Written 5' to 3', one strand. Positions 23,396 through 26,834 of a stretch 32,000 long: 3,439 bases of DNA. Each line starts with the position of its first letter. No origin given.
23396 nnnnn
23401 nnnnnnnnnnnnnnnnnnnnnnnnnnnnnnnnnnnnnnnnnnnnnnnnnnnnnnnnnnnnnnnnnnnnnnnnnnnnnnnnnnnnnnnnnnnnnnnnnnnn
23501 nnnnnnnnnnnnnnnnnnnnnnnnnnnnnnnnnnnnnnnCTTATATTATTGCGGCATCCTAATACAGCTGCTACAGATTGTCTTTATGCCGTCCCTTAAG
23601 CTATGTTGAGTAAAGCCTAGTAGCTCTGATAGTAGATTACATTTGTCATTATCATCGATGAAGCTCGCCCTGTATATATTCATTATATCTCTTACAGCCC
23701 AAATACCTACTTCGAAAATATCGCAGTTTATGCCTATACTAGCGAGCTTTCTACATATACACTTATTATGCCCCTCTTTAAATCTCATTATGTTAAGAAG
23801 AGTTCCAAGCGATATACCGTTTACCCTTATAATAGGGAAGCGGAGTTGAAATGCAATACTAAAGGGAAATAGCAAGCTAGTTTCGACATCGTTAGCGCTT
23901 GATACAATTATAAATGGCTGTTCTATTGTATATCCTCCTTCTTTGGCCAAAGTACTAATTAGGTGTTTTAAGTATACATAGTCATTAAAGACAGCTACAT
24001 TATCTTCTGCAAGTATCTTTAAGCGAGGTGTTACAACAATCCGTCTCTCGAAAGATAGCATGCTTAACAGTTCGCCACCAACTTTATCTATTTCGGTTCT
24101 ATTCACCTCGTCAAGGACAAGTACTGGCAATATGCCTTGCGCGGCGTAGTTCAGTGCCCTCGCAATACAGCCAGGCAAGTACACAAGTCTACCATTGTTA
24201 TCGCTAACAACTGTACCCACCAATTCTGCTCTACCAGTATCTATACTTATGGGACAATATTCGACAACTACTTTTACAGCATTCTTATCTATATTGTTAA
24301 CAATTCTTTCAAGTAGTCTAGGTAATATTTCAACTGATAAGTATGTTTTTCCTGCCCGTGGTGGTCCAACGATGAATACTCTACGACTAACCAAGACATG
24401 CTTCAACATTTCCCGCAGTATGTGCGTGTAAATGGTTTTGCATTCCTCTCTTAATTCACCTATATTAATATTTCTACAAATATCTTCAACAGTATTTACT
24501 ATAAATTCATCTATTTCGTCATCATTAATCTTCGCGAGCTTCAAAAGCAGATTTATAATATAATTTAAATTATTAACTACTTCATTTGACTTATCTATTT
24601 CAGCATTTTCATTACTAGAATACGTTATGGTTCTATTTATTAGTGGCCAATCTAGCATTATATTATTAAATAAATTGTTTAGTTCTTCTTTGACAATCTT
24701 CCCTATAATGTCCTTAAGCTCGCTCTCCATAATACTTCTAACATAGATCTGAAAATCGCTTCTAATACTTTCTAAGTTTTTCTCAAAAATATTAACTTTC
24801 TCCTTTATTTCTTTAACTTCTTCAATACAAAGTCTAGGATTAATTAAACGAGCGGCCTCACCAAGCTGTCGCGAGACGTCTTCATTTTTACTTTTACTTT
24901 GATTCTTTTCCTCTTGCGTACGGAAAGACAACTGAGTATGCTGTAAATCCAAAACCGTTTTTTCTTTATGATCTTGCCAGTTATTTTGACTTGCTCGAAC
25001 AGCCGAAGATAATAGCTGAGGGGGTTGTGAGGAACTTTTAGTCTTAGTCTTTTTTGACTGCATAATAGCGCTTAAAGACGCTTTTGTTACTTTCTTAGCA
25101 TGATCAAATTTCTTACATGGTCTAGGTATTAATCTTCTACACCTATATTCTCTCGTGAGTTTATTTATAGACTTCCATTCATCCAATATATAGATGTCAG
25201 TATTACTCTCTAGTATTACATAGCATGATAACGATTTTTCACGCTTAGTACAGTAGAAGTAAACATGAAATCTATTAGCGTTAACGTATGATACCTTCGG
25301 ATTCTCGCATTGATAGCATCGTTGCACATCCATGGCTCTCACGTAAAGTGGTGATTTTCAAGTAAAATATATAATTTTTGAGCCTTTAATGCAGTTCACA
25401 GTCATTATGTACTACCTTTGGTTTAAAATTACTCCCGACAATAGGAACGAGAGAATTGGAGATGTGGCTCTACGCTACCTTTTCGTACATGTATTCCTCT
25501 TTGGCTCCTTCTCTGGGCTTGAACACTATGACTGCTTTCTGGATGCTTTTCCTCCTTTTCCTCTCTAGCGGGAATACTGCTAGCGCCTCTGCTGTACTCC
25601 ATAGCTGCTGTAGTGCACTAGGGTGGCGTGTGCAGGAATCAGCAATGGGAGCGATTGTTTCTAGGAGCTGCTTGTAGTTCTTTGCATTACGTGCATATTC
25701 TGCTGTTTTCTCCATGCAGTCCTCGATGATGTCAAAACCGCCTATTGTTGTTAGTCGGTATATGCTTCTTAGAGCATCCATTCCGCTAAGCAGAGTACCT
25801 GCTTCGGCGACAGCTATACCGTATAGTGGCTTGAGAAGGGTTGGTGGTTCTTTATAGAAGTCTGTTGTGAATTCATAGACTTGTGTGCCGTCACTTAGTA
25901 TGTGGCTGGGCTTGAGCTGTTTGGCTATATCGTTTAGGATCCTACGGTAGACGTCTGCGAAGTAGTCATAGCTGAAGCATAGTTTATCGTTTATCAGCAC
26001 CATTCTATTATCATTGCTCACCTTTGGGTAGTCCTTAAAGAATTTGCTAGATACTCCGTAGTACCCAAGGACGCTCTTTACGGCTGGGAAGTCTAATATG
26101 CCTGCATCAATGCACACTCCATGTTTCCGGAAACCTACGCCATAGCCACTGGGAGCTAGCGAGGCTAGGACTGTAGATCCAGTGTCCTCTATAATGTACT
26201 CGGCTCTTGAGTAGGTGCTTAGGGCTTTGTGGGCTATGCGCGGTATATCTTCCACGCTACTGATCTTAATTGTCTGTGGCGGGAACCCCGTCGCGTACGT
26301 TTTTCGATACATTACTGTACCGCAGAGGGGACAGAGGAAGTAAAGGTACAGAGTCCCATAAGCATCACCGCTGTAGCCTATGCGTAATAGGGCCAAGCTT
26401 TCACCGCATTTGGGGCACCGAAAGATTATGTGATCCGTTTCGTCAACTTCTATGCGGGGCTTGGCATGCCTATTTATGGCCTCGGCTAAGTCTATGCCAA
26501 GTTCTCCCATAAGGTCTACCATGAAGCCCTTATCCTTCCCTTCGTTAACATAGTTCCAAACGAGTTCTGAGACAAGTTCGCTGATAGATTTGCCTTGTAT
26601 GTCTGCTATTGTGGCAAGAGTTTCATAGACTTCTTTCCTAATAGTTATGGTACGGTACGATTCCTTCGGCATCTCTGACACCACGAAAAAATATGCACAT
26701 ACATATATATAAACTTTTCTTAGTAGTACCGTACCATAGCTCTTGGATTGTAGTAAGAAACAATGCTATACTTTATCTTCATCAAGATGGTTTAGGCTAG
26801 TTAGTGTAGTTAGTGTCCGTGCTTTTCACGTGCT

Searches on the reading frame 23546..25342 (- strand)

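Call 4: search_protein_families(library=pfam, proteins=[window:23546-25342:-], max_evalue=0.01)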
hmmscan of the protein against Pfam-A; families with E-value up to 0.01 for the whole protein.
window:23546-25342:- (598 aa): 2 families
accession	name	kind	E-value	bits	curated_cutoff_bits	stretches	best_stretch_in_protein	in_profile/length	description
PF07728.20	AAA_5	-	1.9e-06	28.4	22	1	322-501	2-138/139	AAA domain (dynein-related subfamily)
PF13401.12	AAA_22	-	0.0057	17.4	27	0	322-428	8-107/130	AAA domain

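Call 5: search_protein_families(library=padloc, proteins=[window:23546-25342:-], max_evalue=0.01)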
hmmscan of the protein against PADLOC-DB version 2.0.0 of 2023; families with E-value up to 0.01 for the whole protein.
window:23546-25342:- (598 aa): 1 family
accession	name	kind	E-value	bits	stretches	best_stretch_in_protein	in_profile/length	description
PDLC04140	mad8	-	0.0051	14.4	0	319-346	27-54/314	mads_8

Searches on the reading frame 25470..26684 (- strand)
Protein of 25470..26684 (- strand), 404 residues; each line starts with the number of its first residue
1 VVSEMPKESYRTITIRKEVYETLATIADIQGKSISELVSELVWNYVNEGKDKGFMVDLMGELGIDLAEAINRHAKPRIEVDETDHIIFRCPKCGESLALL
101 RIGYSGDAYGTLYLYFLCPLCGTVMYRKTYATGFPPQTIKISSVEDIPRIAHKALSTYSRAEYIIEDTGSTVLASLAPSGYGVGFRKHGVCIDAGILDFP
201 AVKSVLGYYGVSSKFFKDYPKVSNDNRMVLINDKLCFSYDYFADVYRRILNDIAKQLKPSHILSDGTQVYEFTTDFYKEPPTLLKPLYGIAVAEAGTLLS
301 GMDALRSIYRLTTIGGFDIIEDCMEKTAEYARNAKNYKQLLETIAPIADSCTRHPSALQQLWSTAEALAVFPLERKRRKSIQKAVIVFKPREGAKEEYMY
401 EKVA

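Call 68: search_protein_families(library=pfam, proteins=[window:25470-26684:-], max_evalue=0.001)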
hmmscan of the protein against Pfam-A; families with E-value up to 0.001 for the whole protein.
window:25470-26684:- (404 aa): 2 families
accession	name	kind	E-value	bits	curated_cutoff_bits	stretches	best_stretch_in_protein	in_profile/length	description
PF07754.17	HVO_2753_ZBP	-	0.00038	20.6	33.2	0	85-96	14-25/46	Small zinc finger protein HVO_2753-like, Zn-binding pocket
PF02697.20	VAPB_antitox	-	0.00064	20.9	27.9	0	11-43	1-32/69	Putative antitoxin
